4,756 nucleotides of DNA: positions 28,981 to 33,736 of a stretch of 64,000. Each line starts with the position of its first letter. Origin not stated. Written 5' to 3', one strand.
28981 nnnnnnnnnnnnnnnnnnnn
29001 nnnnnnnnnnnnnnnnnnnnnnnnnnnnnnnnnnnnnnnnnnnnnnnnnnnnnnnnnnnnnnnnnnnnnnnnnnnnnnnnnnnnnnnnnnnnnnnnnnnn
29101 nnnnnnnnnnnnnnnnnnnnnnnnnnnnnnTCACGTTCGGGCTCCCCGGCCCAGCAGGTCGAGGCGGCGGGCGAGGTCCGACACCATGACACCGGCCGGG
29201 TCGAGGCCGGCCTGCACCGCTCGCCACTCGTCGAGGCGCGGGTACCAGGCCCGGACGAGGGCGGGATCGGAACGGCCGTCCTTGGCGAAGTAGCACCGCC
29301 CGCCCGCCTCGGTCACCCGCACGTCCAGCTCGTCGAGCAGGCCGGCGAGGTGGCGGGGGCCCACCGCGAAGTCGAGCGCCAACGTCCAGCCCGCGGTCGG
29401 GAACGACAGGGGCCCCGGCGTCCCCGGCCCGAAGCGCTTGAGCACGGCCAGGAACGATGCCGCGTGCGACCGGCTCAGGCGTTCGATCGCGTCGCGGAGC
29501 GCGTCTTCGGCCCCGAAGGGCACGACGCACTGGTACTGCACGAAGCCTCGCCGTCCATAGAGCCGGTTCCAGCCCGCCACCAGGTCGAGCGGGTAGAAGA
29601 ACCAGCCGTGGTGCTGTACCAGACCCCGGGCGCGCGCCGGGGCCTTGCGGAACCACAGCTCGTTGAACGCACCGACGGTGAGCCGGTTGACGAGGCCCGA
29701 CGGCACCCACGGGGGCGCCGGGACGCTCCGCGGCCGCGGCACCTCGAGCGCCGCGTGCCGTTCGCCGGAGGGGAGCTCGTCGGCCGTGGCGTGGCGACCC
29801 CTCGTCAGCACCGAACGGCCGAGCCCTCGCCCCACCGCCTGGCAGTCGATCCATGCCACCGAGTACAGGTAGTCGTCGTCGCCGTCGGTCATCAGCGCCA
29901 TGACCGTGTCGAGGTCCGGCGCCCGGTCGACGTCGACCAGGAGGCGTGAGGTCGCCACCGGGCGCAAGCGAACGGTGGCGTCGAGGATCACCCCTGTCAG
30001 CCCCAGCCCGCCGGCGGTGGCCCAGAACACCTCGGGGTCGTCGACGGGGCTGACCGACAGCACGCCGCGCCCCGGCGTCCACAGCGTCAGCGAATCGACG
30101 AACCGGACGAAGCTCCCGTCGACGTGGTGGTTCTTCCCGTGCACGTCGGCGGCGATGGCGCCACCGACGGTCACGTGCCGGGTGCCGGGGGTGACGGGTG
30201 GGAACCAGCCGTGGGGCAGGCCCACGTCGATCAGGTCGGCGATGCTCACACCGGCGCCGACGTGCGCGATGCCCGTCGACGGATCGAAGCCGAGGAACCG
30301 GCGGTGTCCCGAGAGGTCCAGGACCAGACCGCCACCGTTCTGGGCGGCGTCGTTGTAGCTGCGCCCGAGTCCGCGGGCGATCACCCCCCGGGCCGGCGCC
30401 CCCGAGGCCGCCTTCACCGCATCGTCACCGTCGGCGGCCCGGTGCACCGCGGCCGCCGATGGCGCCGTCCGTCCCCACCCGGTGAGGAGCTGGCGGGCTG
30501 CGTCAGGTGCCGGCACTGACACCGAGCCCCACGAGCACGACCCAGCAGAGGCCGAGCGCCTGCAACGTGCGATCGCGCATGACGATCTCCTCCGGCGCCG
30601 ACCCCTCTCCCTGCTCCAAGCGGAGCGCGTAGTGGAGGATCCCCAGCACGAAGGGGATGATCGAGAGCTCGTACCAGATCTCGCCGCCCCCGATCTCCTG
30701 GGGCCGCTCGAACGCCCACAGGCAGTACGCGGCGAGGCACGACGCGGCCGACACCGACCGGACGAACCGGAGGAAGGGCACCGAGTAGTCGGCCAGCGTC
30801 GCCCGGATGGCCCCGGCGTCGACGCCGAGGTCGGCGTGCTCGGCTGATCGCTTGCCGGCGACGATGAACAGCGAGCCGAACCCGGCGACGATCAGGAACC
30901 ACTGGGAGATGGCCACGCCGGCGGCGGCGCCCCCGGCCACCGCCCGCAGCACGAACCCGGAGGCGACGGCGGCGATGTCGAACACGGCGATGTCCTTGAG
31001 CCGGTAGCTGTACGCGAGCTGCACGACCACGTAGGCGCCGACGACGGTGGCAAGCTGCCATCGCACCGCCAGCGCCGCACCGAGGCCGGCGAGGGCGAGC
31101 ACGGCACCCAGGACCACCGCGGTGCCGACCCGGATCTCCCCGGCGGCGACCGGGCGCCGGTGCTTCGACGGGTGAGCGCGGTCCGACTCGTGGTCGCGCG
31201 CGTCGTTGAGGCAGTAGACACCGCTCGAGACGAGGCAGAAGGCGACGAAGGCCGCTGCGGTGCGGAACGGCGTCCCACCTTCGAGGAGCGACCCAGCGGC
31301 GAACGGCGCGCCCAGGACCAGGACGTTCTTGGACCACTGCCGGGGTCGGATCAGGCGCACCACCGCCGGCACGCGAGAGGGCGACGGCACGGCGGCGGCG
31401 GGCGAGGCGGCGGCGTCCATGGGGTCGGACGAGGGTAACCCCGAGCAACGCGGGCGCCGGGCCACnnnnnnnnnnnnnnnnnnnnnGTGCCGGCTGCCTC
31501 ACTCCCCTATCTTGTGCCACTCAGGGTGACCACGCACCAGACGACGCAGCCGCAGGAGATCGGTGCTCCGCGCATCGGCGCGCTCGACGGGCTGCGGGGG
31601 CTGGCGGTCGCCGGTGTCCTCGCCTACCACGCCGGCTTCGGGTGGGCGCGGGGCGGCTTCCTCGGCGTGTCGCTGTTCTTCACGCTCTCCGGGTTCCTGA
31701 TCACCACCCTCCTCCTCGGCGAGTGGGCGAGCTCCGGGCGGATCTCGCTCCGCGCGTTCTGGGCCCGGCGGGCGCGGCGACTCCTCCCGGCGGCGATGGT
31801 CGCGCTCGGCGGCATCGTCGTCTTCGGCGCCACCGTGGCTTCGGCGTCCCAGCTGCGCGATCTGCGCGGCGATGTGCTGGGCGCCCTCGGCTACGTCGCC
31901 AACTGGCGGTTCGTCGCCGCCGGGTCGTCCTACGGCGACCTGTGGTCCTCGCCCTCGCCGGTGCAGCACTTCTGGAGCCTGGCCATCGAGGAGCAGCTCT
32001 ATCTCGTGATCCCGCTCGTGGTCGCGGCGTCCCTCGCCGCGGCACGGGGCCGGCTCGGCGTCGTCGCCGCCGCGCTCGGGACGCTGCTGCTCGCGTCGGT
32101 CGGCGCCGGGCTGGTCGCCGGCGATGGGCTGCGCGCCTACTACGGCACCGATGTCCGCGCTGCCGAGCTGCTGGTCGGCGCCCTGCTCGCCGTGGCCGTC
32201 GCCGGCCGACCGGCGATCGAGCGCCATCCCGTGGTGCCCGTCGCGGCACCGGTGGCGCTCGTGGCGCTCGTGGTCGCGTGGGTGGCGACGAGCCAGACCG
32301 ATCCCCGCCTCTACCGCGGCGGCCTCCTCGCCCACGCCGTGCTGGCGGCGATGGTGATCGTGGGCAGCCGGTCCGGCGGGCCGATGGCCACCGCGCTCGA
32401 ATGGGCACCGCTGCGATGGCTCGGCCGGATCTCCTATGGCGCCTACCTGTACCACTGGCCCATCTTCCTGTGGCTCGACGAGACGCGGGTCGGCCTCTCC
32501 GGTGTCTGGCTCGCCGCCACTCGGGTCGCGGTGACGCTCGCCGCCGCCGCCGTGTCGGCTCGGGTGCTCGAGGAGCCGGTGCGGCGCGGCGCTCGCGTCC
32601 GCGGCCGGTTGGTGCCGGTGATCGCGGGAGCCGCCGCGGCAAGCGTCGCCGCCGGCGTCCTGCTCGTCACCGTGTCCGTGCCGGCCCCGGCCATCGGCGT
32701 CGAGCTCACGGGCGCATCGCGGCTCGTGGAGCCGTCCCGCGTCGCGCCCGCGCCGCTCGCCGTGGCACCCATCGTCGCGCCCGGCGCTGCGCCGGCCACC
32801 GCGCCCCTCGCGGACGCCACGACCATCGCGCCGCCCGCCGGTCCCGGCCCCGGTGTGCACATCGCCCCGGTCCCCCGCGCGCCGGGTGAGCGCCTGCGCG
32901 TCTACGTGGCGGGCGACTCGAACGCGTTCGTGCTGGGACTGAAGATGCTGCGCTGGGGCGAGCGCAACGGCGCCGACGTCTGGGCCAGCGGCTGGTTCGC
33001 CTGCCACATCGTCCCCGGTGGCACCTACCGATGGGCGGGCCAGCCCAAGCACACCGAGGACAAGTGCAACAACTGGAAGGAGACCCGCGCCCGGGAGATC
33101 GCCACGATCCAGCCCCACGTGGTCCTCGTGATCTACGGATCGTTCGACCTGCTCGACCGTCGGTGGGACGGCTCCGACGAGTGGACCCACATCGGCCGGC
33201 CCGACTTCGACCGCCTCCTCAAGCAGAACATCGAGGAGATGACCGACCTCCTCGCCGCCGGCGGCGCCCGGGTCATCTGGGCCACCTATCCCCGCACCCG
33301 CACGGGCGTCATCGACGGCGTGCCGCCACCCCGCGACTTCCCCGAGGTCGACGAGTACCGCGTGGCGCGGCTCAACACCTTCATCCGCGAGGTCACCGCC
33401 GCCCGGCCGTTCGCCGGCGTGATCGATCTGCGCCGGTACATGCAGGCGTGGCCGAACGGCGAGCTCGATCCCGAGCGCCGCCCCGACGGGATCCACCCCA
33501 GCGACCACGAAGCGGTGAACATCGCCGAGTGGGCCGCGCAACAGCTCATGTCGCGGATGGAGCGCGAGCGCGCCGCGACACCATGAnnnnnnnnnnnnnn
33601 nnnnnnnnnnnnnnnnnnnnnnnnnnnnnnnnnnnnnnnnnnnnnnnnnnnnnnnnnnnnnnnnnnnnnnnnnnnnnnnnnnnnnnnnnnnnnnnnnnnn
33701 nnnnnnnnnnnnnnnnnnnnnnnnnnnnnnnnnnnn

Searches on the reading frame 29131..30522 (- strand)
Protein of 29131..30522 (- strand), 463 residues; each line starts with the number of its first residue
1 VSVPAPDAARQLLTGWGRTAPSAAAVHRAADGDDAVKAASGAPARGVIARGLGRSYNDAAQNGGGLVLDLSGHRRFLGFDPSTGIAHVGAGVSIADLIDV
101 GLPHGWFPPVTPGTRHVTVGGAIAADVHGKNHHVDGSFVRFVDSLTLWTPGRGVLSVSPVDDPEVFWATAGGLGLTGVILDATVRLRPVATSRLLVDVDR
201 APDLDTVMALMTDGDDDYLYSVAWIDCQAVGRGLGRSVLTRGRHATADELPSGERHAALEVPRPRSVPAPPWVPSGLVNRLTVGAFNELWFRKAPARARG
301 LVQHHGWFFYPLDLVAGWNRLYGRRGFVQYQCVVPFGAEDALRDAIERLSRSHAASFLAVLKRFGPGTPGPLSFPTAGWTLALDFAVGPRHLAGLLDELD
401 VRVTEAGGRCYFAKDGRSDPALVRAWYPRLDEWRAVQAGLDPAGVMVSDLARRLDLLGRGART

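Call 3: search_protein_families(library=pfam, proteins=[window:29131-30522:-])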
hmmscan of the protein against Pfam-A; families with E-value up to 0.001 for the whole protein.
window:29131-30522:- (463 aa): 2 families
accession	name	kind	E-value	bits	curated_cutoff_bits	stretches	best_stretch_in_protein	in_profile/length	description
PF01565.28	FAD_binding_4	-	3.9e-19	69.2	26.4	1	29-152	7-132/139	FAD binding domain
PF04030.19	ALO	-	3e-05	24.3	23.1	1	403-453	207-257/258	D-arabinono-1,4-lactone oxidase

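Call 4: search_protein_families(library=ncbifam, proteins=[window:29131-30522:-])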
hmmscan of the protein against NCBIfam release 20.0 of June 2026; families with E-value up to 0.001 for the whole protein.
window:29131-30522:- (463 aa): 6 families
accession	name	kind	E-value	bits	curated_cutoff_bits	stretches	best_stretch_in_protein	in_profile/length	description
NF053785.1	DcplphribOxDprE1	equivalog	1.9e-168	561.3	500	1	11-456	3-449/449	decaprenylphosphoryl-beta-D-ribose oxidase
TIGR01679.1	bact_FAD_ox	subfamily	4.5e-17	62.1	292.25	1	19-202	10-186/419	FAD-linked oxidoreductase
TIGR01678.1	FAD_lactone_ox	subfamily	1e-07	31.2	396.8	1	51-189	45-181/438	sugar 1,4-lactone oxidase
TIGR01677.1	pln_FAD_oxido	subfamily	5.5e-06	25.1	383.1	1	61-191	79-216/560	FAD-dependent oxidoreductase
TIGR01676.1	GLDHase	equivalog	2.7e-05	23.2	458.25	1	53-185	94-224/541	L-galactonolactone dehydrogenase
NF008439.0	PRK11282.1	equivalog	0.00034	19.6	284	0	59-196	36-180/358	glycolate oxidase subunit GlcE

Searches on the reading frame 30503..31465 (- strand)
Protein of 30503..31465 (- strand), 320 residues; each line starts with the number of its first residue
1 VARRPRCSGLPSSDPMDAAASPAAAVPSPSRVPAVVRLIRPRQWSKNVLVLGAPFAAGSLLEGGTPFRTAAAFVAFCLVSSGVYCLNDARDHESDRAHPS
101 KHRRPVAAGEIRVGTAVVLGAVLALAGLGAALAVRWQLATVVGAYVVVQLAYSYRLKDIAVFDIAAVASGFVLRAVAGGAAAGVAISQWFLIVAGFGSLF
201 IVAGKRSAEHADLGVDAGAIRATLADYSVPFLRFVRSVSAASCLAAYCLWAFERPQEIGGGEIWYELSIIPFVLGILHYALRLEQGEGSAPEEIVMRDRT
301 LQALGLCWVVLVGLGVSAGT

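Call 3: search_protein_families(library=pfam, proteins=[window:30503-31465:-])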
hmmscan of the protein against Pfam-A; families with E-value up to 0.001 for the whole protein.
window:30503-31465:- (320 aa): 1 family
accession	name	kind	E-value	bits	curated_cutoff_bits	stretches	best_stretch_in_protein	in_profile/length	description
PF01040.23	UbiA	-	5.7e-25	88.5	34.2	1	54-288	4-237/250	UbiA prenyltransferase family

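Call 4: search_protein_families(library=ncbifam, proteins=[window:30503-31465:-])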
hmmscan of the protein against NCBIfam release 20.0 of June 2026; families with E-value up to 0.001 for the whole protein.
window:30503-31465:- (320 aa): 13 families
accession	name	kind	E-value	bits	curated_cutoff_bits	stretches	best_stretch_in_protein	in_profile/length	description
NF008978.0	PRK12324.1-4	equivalog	1.8e-108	362.3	207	1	24-316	24-319/322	decaprenyl-phosphate phosphoribosyltransferase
NF008976.0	PRK12324.1-1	equivalog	8.3e-86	288.1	474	1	25-316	11-303/306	decaprenyl-phosphate phosphoribosyltransferase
NF008977.0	PRK12324.1-2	equivalog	1.7e-50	172.1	234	1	35-312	5-283/297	decaprenyl-phosphate phosphoribosyltransferase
NF006088.0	PRK08238.1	equivalog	3.3e-49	167.9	351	1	26-248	186-407/482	UbiA family prenyltransferase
NF009523.0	PRK12884.1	equivalog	2e-15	56.8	269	1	32-310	4-272/279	prenyltransferase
TIGR01473.1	cyoE_ctaB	equivalog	4.9e-09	36.4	210.3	1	35-166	3-136/281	heme o synthase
NF009521.0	PRK12882.1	equivalog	5.3e-08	32.4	296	1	33-195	6-165/280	geranylgeranylglycerol-phosphate geranylgeranyltransferase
NF009516.0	PRK12875.1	equivalog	6.1e-07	28.8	205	1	30-196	15-185/292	prenyltransferase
NF035940.1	prenyl_rel_EboC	equivalog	1.5e-06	27.8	250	1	75-162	48-132/292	UbiA-like protein EboC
NF045897.1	SCO3242_trans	equivalog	1.2e-05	25.1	260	1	67-159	31-122/287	SCO3242 family prenyltransferase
TIGR01474.1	ubiA_proteo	equivalog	7.7e-05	22.3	275.45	1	73-176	46-149/282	4-hydroxybenzoate octaprenyltransferase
NF005742.0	PRK07566.1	equivalog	0.0003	20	313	1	30-194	26-196/315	chlorophyll synthase ChlG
NF009525.0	PRK12887.1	equivalog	0.00092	18.6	226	0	82-162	67-150/310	homogentisate phytyltransferase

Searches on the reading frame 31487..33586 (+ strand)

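Call 3: search_protein_families(library=pfam, proteins=[window:31487-33586:+])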
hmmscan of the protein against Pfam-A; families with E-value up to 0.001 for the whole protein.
window:31487-33586:+ (699 aa): 2 families
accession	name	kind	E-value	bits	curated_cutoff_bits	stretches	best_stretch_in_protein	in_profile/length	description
PF01757.29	Acyl_transf_3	-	5.9e-24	85.1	31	1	31-351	2-318/326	Acyltransferase domain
PF04311.20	DUF459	-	1e-07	32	27.2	1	525-609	42-124/197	Protein of unknown function (DUF459)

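Call 4: search_protein_families(library=ncbifam, proteins=[window:31487-33586:+])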
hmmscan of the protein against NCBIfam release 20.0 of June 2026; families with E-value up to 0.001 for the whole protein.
window:31487-33586:+ (699 aa): 1 family
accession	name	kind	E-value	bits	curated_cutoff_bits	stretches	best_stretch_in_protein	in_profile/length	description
NF058601.1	ActlTfSucTMsmeg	equivalog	9.3e-28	97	1275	1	32-376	34-391/723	acetyltransferase SucT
